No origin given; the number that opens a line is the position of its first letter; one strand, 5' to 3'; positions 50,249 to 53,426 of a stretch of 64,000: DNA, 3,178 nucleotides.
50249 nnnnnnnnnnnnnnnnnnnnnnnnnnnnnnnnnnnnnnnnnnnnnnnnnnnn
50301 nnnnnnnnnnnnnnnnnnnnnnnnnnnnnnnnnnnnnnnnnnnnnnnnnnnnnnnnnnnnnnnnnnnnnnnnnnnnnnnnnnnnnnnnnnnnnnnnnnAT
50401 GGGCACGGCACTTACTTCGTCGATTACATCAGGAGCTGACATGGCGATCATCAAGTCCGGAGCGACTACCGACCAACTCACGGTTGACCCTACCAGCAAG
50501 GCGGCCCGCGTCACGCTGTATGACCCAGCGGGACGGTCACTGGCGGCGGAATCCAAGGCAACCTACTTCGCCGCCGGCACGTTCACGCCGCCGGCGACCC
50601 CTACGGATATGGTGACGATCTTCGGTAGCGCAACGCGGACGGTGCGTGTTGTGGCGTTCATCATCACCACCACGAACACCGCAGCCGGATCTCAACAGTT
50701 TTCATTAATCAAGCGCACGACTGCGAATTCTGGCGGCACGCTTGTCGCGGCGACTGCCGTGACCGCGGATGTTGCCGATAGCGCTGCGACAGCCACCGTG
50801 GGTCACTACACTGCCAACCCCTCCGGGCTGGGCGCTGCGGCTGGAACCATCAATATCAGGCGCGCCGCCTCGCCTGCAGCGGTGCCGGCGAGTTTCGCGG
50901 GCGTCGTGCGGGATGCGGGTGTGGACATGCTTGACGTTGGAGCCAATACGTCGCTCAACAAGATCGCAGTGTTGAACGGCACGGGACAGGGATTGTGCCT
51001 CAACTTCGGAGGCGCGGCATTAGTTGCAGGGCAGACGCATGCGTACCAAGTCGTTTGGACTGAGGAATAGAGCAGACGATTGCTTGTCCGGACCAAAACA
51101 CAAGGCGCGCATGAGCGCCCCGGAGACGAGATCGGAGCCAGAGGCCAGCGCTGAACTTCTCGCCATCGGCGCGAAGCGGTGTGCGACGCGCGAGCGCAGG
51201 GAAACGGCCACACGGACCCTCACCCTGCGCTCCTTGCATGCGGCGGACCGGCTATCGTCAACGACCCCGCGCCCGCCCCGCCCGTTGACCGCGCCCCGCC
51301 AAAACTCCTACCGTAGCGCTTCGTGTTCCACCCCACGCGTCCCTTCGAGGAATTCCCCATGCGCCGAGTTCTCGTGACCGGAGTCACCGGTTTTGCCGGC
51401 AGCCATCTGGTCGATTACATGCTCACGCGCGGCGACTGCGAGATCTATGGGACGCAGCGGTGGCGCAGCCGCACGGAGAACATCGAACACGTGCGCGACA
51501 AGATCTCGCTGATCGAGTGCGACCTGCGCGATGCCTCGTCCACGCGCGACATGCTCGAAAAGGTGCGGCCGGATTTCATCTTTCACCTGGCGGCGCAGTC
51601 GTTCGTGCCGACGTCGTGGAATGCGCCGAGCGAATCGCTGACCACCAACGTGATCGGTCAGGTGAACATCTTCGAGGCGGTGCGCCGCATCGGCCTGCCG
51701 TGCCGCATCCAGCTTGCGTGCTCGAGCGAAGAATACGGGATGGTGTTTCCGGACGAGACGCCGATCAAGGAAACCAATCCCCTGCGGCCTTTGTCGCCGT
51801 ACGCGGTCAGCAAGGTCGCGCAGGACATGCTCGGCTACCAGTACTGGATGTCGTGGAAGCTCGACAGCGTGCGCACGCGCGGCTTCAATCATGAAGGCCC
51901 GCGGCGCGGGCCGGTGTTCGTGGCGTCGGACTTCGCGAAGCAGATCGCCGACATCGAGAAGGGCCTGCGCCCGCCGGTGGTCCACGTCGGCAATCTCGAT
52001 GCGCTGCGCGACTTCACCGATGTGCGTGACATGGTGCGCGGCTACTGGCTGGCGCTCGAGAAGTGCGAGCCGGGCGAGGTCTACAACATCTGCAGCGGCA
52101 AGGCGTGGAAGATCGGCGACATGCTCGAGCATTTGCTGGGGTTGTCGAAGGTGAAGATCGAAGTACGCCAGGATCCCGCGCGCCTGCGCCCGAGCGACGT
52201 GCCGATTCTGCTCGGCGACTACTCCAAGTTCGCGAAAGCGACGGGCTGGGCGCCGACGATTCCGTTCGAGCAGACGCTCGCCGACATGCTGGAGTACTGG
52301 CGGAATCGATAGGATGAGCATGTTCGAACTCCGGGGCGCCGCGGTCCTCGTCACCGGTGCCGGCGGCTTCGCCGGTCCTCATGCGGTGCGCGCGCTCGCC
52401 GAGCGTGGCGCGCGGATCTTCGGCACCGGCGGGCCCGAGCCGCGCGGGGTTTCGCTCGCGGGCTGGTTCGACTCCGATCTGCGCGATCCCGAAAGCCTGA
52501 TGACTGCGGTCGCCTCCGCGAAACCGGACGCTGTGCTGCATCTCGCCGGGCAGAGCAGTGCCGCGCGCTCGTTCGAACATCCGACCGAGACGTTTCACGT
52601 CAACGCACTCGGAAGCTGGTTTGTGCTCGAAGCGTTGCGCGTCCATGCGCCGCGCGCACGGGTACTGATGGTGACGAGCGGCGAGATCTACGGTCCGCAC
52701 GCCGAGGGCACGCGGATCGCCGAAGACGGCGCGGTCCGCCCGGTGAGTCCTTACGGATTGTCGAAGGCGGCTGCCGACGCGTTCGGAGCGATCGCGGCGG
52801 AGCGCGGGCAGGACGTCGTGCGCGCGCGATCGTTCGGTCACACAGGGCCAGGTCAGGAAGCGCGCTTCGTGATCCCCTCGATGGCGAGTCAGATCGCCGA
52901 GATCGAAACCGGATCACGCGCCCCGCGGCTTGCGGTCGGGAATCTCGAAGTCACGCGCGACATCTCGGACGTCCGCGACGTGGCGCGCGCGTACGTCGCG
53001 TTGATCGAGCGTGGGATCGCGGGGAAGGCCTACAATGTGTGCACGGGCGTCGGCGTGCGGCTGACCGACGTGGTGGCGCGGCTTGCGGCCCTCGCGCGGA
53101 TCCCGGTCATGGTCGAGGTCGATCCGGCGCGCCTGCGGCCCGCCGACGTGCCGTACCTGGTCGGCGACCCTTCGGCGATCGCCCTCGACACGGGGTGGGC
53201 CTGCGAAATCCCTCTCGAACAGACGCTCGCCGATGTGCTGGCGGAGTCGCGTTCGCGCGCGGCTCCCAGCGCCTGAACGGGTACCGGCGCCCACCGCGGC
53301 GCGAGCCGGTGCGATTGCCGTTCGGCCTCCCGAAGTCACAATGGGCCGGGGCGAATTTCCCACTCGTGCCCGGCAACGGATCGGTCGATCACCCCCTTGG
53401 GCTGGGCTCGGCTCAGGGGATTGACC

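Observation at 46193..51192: Low-GC ~4.8-kb island bounded by ~90-bp direct repeats that duplicate the 3' end of the upstream gene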

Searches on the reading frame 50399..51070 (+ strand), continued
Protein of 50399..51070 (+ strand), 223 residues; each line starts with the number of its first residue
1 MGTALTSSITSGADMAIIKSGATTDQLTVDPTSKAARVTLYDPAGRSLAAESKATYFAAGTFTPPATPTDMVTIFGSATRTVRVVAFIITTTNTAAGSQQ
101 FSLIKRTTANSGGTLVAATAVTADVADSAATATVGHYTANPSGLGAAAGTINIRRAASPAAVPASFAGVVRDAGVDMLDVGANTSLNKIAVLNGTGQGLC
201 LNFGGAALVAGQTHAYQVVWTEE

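Call 83: fold_search(model_id=the predicted structure, library=viral)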
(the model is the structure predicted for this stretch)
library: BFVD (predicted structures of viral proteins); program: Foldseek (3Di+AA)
matches with E <= 10: 1434; with E <= 0.001: 24
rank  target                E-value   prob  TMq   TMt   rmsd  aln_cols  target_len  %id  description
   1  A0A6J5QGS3            2.8e-13  1.00  0.77  0.40   5.2       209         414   29  Uncharacterized protein [uncultured Caudovirales phage]
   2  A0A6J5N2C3            3.4e-13  1.00  0.74  0.58   3.8       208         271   28  Uncharacterized protein [uncultured Caudovirales phage]
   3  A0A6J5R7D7            9.5e-10  1.00  0.65  0.66   7.1       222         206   21  Uncharacterized protein [uncultured Caudovirales phage]
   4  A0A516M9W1            4.1e-07  1.00  0.57  0.63   5.6       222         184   15  (no name in the UniProt tables at hand)
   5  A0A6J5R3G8            5.6e-07  1.00  0.59  0.70   4.1       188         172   15  Uncharacterized protein [uncultured Caudovirales phage]
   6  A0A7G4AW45            7.3e-07  1.00  0.57  0.49  11.9       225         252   16  Uncharacterized protein [Streptomyces phage Coruscant]
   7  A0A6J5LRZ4            1.4e-06  1.00  0.56  0.72   3.8       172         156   13  Uncharacterized protein [uncultured Caudovirales phage]
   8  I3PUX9                7.8e-06  1.00  0.53  0.62   4.7       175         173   11  (no name in the UniProt tables at hand)
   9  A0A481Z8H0            1.9e-05  1.00  0.54  0.40  10.5       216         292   13  Uncharacterized protein [Pithovirus LCPAC304]
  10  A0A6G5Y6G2            1.9e-05  1.00  0.54  0.49   8.3       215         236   13  (no name in the UniProt tables at hand)
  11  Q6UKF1                4.0e-05  1.00  0.52  0.39   5.0       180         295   19  Gp01 [Burkholderia phage Bcep43]
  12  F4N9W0                5.5e-05  1.00  0.59  0.63   5.7       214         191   13  Uncharacterized protein [Pantoea phage LIMEzero]
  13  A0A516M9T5            7.9e-05  1.00  0.52  0.55   7.3       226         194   12  (no name in the UniProt tables at hand)
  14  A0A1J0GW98            1.1e-04  1.00  0.49  0.54   8.4       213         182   20  (no name in the UniProt tables at hand)
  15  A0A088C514            1.6e-04  1.00  0.51  0.41   4.5       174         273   16  (no name in the UniProt tables at hand)
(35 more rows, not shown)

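Call 90: search_protein_families(library=pfam, proteins=[L009:4560-5735:-], max_evalue=0.1)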
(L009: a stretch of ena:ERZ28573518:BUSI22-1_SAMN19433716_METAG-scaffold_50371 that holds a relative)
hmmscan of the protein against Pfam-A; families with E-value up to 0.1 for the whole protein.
L009:4560-5735:- (391 aa): 1 family
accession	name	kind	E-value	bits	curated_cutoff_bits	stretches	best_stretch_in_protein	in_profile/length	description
PF00665.32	rve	-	1.3e-05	25.8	32.6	1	167-258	9-101/102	Integrase core domain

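Call 91: search_protein_families(library=ncbifam, proteins=[window:50441-51070:+], max_evalue=0.01)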
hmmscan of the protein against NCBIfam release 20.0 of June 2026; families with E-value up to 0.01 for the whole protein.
window:50441-51070:+ (209 aa): 0 families

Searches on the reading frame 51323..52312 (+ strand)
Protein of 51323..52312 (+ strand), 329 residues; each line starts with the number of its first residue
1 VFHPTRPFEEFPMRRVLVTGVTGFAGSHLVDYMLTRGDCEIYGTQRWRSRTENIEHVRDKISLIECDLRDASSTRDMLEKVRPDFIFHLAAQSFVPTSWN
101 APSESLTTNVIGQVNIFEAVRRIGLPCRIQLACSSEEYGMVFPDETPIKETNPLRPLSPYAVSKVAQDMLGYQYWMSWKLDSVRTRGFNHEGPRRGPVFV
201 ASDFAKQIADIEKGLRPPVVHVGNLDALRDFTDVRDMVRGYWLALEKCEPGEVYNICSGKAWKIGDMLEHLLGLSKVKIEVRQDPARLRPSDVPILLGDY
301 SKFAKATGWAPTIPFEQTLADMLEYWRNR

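Call 9: search_protein_families(library=pfam, proteins=[window:51323-52312:+], max_evalue=0.01)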
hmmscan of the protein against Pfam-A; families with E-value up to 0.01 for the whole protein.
window:51323-52312:+ (329 aa): 6 families
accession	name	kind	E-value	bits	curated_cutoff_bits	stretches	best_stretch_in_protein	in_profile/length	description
PF16363.11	GDP_Man_Dehyd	-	2.1e-81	274.4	27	1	17-322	1-332/332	GDP-mannose 4,6 dehydratase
PF01370.27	Epimerase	-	7.5e-56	189.7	20.9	1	16-257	1-240/240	NAD dependent epimerase/dehydratase family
PF02719.21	Polysacc_synt_2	-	2.9e-13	50.1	20.2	1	16-125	1-120/293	Polysaccharide biosynthesis protein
PF04321.23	RmlD_sub_bind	-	2.4e-09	37.1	27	1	15-166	2-131/287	RmlD substrate binding domain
PF01073.25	3Beta_HSD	-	1.1e-06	28.3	22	1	17-143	1-122/280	3-beta hydroxysteroid dehydrogenase/isomerase family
PF07993.18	NAD_binding_4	-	0.00056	19.6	20.1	1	18-81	1-63/258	Male sterility protein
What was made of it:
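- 51285..52312 (+): Conserved promoter-like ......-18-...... (51285-51314) and the rmd/GDP-mannose-4,6-dehydratase-family gene (51359-52312), the first gene of the polysaccharide cluster. This is the right-hand flank, not part of the island. Pfam GDP_Man_Dehyd at 2e-81 (call 9).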

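Call 91: search_protein_families(library=ncbifam, proteins=[window:51359-52312:+], max_evalue=0.01)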
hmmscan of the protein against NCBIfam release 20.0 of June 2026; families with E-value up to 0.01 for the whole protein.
window:51359-52312:+ (317 aa): 32 families (the best 25 are shown)
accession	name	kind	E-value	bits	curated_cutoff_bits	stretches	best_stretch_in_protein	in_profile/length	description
TIGR01472.1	gmd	equivalog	3.9e-49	167.7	415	1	4-313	3-337/342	GDP-mannose 4,6-dehydratase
TIGR04180.1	EDH_00030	hypoth_equivalog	4e-47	160.7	475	1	4-300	1-295/297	NAD-dependent 4,6-dehydratase LegB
TIGR01181.1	dTDP_gluc_dehyt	equivalog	1.6e-42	145.7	365.1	1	3-315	1-312/321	dTDP-glucose 4,6-dehydratase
TIGR01179.1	galE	equivalog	7.7e-32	110.4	262.3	1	3-312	1-323/332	UDP-glucose 4-epimerase GalE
TIGR02622.1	CDP_4_6_dhtase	equivalog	1.5e-31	109.9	278.45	1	2-316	5-332/352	CDP-glucose 4,6-dehydratase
NF007582.0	PRK10217.1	equivalog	6.3e-20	71.6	698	1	1-258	1-265/355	dTDP-glucose 4,6-dehydratase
NF007490.0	PRK10084.1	subfamily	2.6e-17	62.8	649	1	3-251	2-265/361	dTDP-glucose 4,6-dehydratase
NF011728.1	PRK15181.1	equivalog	1.6e-14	53.6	760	1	2-233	16-249/348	Vi polysaccharide biosynthesis UDP-N-acetylglucosaminuronic acid C-4 epimerase TviC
TIGR03466.1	HpnA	hypoth_equivalog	1.9e-14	53.3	367.65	1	3-114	2-106/327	hopanoid-associated sugar epimerase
TIGR02197.1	heptose_epim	equivalog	1.4e-13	50.7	274.6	1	4-278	1-277/316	ADP-glyceromanno-heptose 6-epimerase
NF052578.1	StrlDmthSdmBMthl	equivalog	4.4e-12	46.4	600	1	4-265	3-250/328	sterol demethylase protein SdmB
NF007956.0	PRK10675.1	subfamily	1.1e-11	44.5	394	1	3-311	2-326/338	UDP-glucose 4-epimerase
NF043036.1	ErythonDh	equivalog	7.2e-11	41.8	325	1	3-162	2-163/321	D-erythronate dehydrogenase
NF047922.1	GDPFucSynFcl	equivalog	3.3e-10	39.9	500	1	3-314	4-301/308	GDP-L-fucose synthase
NF008872.0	PRK11908.1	equivalog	1.2e-08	34.4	294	1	1-246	1-253/349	bifunctional UDP-4-keto-pentose/UDP-xylose synthase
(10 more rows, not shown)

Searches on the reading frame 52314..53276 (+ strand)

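Call 9: search_protein_families(library=pfam, proteins=[window:52314-53276:+], max_evalue=0.01)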
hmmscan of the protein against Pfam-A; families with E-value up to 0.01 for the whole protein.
window:52314-53276:+ (320 aa): 5 families
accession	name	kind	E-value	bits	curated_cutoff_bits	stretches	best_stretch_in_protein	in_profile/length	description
PF16363.11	GDP_Man_Dehyd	-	1.5e-48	166.4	27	1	12-307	1-331/332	GDP-mannose 4,6 dehydratase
PF01370.27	Epimerase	-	1.8e-43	149.1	20.9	1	11-243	1-240/240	NAD dependent epimerase/dehydratase family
PF04321.23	RmlD_sub_bind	-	1.8e-08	34.3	27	1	11-155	3-133/287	RmlD substrate binding domain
PF02719.21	Polysacc_synt_2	-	1.6e-05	24.6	20.2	1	55-257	62-243/293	Polysaccharide biosynthesis protein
PF01073.25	3Beta_HSD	-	0.0014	18.1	22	1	12-155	1-154/280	3-beta hydroxysteroid dehydrogenase/isomerase family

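Call 91: search_protein_families(library=ncbifam, proteins=[window:52314-53276:+], max_evalue=0.01)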
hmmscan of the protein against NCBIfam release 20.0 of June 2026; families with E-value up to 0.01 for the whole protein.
window:52314-53276:+ (320 aa): 25 families
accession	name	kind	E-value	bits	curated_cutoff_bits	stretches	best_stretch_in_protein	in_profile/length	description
TIGR04180.1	EDH_00030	hypoth_equivalog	1e-32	113.4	475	1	11-298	1-295/297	NAD-dependent 4,6-dehydratase LegB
TIGR01181.1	dTDP_gluc_dehyt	equivalog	5.4e-26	91.4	365.1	1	53-307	56-306/321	dTDP-glucose 4,6-dehydratase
TIGR01179.1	galE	equivalog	3.9e-25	88.4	262.3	1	10-309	1-322/332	UDP-glucose 4-epimerase GalE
TIGR02622.1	CDP_4_6_dhtase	equivalog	1.2e-20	73.9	278.45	1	8-155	4-162/352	CDP-glucose 4,6-dehydratase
TIGR01472.1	gmd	equivalog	1.4e-20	73.8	415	1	54-253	61-260/342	GDP-mannose 4,6-dehydratase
TIGR03466.1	HpnA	hypoth_equivalog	1.1e-11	44.3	367.65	1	10-263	2-248/327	hopanoid-associated sugar epimerase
NF007582.0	PRK10217.1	equivalog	1.5e-11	44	698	1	55-260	59-269/355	dTDP-glucose 4,6-dehydratase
NF007956.0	PRK10675.1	subfamily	2.5e-11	43.3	394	1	51-308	54-325/338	UDP-glucose 4-epimerase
NF007490.0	PRK10084.1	subfamily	4.7e-11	42.3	649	1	55-259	58-275/361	dTDP-glucose 4,6-dehydratase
NF043036.1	ErythonDh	equivalog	1.1e-10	41.3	325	1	54-156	59-158/321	D-erythronate dehydrogenase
TIGR02197.1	heptose_epim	equivalog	1.3e-10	41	274.6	1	11-259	1-258/316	ADP-glyceromanno-heptose 6-epimerase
NF042422.1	oxyalk_red_OleD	equivalog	1.4e-09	37.8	580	1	11-264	3-253/329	2-alkyl-3-oxoalkanoate reductase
TIGR01214.1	rmlD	equivalog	5.5e-09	35.5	224.05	1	11-170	2-146/285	dTDP-4-dehydrorhamnose reductase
NF052578.1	StrlDmthSdmBMthl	equivalog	1.8e-08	34.5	600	1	11-261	3-245/328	sterol demethylase protein SdmB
NF008360.0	PRK11150.1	equivalog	5.5e-07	29.1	452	1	118-253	112-246/310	ADP-glyceromanno-heptose 6-epimerase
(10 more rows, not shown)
